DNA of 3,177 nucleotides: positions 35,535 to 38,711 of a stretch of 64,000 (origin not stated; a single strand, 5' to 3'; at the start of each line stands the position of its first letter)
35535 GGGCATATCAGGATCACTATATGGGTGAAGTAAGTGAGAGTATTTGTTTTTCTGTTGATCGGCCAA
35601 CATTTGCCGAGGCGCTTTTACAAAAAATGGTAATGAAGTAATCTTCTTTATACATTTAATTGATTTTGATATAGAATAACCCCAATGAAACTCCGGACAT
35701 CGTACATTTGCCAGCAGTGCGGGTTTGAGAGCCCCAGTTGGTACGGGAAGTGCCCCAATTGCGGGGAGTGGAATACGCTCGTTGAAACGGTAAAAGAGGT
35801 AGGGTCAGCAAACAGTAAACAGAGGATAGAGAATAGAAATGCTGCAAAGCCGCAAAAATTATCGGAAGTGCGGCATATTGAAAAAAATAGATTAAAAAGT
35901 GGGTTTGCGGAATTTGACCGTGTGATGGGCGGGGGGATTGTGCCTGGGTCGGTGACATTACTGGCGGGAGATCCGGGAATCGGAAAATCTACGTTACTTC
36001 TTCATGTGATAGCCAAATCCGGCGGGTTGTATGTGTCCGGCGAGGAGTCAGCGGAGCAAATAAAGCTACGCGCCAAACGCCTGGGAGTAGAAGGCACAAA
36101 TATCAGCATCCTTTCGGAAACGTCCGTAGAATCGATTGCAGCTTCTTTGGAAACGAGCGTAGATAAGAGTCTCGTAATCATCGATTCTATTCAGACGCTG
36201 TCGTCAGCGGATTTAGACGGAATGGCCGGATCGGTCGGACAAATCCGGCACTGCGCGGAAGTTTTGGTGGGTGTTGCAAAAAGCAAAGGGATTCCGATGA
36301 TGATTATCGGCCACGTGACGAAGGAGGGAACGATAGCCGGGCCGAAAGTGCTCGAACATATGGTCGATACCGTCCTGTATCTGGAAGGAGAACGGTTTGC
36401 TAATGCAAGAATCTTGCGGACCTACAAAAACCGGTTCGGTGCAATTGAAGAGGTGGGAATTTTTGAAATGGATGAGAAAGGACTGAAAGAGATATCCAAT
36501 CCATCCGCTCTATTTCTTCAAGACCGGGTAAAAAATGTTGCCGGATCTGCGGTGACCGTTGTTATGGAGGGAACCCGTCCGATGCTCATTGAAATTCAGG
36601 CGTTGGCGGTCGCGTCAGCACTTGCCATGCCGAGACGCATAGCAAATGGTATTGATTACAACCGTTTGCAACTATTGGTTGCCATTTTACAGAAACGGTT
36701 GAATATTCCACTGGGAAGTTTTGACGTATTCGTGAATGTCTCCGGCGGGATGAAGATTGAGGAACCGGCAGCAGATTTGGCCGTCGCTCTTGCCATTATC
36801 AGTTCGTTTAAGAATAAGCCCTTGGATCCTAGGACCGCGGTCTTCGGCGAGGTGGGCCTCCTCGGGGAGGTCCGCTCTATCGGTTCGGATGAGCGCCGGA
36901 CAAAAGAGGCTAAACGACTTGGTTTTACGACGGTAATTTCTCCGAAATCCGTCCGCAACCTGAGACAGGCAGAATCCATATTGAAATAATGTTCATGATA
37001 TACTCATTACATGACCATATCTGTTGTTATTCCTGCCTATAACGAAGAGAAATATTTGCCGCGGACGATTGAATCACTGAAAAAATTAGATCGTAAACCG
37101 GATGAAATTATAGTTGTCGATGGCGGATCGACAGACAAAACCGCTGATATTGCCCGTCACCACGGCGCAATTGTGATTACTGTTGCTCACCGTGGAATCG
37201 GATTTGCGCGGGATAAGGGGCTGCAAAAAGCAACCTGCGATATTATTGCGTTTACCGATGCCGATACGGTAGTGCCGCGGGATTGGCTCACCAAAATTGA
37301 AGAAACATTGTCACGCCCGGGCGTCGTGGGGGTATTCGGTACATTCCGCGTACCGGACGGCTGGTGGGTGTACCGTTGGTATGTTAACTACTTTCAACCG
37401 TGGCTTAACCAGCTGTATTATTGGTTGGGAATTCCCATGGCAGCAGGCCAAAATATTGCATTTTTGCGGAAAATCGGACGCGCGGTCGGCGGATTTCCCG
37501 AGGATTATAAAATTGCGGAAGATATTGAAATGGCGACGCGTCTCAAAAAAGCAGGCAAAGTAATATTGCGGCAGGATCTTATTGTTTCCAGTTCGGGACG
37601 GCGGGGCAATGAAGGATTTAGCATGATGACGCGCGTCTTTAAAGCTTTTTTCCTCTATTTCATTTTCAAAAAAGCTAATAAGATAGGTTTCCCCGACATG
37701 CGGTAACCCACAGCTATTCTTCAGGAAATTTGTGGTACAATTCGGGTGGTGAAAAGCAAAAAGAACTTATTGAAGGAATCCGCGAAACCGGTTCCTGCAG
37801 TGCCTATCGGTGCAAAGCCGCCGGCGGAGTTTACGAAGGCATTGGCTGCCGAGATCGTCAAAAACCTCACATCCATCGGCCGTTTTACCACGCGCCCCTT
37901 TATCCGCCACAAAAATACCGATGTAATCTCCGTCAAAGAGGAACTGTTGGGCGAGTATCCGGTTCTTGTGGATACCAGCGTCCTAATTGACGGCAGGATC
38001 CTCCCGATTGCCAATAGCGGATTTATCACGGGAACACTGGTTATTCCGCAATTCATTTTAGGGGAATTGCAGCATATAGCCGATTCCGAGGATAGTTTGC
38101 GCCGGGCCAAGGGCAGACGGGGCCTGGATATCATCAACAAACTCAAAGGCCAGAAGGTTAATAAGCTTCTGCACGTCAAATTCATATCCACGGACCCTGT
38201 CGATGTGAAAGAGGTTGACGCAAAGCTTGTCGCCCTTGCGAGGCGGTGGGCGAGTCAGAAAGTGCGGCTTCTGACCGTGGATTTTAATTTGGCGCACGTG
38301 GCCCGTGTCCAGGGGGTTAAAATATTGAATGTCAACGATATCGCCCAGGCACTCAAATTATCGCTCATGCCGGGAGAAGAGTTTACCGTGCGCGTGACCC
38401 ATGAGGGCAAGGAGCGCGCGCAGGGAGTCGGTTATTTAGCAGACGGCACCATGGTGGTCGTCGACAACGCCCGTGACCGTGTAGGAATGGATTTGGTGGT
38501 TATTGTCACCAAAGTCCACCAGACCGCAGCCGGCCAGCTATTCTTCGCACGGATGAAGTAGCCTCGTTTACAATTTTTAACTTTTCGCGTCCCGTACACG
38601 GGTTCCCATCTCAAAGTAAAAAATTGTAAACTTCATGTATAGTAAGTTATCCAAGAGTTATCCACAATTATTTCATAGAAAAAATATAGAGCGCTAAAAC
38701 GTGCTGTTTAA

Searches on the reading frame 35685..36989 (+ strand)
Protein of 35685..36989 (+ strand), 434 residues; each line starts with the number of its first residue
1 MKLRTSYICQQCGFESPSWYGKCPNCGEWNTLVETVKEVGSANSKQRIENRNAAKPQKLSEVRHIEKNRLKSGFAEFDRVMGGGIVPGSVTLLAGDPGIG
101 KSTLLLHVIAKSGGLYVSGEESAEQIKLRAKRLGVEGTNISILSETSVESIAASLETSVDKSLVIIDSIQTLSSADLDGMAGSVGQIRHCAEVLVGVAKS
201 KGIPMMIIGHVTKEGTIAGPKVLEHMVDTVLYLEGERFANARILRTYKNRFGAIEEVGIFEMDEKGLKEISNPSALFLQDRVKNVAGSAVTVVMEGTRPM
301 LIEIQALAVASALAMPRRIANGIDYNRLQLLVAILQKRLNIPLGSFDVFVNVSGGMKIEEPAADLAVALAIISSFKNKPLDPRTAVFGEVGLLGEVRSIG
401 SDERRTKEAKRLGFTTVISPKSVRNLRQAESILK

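Call 7: search_protein_families(library=pfam, proteins=[window:35685-36989:+], max_evalue=0.01)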
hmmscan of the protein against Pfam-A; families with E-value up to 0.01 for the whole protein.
window:35685-36989:+ (434 aa): 15 families
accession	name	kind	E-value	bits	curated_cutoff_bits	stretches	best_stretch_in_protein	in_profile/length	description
PF06745.19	ATPase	-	1.7e-15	57.4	26.6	2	71-139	2-76/231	KaiC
PF18073.7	Zn_ribbon_LapB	-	6.6e-15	54.9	25.7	1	7-34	1-28/28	Rubredoxin metal binding domain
PF13481.12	AAA_25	-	1.3e-11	44.9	27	1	61-215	6-194/195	AAA domain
PF13541.12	ChlI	-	2.1e-07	31.3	27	1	347-421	44-119/121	Subunit ChlI of Mg-chelatase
PF05362.19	Lon_C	-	5.8e-07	29.7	21.1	1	347-423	95-172/205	Lon protease (S16) C-terminal proteolytic domain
PF03796.21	DnaB_C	-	4.7e-06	26.6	27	1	70-176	2-116/255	DnaB-like helicase C terminal domain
PF23442.1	DUF7125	-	7.8e-05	22.3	29.1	1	68-127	2-61/207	Family of unknown function (DUF7125)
PF13401.12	AAA_22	-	0.00077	20.2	27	1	89-210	6-123/130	AAA domain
PF03266.21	NTPase_1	-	0.0029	17.9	23.9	1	92-174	3-86/168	NTPase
PF00154.27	RecA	-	0.0042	17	27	1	59-180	22-151/262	recA bacterial DNA recombination protein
PF00005.33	ABC_tran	-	0.0045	18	25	1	85-151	8-79/137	ABC transporter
PF13191.12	AAA_16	-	0.0058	17.6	32.6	0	78-121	17-60/167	AAA ATPase domain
PF13479.12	AAA_24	-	0.0073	16.6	27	0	91-172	5-76/195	AAA domain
PF00004.35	AAA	-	0.0078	17.1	21.2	0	92-180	2-74/131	ATPase family associated with various cellular activities (AAA)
PF08423.17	Rad51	-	0.0094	15.7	22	0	69-110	7-47/244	Rad51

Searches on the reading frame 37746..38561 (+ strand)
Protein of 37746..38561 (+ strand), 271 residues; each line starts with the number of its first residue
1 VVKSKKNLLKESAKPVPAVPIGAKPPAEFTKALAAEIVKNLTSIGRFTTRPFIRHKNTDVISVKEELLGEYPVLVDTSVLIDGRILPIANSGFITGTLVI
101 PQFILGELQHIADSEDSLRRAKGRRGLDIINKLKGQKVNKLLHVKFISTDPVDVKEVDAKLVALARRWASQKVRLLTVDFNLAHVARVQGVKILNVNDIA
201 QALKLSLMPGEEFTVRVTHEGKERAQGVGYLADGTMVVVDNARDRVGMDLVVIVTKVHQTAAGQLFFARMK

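Call 7: search_protein_families(library=pfam, proteins=[window:37746-38561:+], max_evalue=0.01)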
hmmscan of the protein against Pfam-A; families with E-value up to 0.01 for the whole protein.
window:37746-38561:+ (271 aa): 3 families
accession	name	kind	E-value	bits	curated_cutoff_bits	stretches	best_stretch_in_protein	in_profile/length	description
PF01850.27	PIN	-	3e-07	31.5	23.6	1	73-198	1-111/120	PIN domain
PF01938.26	TRAM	-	3e-06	27.4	21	1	208-259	3-53/61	TRAM domain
PF13638.12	PIN_4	-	0.00025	21.8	21.9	1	75-193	3-128/132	PIN domain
